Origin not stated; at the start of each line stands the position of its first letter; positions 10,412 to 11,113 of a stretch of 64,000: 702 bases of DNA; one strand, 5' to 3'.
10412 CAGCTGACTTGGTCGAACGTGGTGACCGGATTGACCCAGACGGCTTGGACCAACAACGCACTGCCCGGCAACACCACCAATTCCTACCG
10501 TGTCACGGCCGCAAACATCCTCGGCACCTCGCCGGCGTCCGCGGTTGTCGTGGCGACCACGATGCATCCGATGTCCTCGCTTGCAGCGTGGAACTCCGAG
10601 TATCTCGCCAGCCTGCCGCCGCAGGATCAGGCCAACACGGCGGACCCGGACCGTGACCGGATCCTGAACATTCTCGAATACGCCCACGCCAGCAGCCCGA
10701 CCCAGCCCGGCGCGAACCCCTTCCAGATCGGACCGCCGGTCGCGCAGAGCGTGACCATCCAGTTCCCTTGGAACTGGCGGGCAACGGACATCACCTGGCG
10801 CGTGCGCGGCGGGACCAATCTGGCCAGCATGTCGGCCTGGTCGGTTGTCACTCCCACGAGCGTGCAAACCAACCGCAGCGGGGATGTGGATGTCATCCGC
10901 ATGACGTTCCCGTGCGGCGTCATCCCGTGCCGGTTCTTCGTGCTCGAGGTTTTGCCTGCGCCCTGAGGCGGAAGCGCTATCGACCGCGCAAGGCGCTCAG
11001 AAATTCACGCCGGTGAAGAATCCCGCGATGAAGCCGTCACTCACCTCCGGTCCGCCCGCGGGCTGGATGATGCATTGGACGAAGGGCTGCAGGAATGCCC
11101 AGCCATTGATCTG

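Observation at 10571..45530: A ~110-130-aa TSP3-like + beta-rich module recurs five times, three times at the exact C-terminus and twice at internal junctions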

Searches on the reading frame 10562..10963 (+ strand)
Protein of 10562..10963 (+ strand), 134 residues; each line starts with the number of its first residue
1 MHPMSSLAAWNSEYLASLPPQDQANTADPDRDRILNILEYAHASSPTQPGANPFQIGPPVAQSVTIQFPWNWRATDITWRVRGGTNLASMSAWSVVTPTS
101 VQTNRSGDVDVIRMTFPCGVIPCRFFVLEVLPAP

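Call 12: search_protein_families(library=pfam, proteins=[window:10562-10963:+], max_evalue=10)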
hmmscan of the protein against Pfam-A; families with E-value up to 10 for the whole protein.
seq(134 aa): 0 families

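Call 13: search_protein_families(library=ncbifam, proteins=[window:10562-10963:+], max_evalue=10)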
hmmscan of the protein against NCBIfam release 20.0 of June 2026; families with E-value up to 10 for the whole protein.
seq(134 aa): 1 family
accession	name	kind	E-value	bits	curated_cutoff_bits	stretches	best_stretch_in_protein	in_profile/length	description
NF041199.1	trx7_PDZ_seleno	equivalog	0.047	12.6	300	1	62-91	266-295/390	Trx7/PDZ domain-containing (seleno)protein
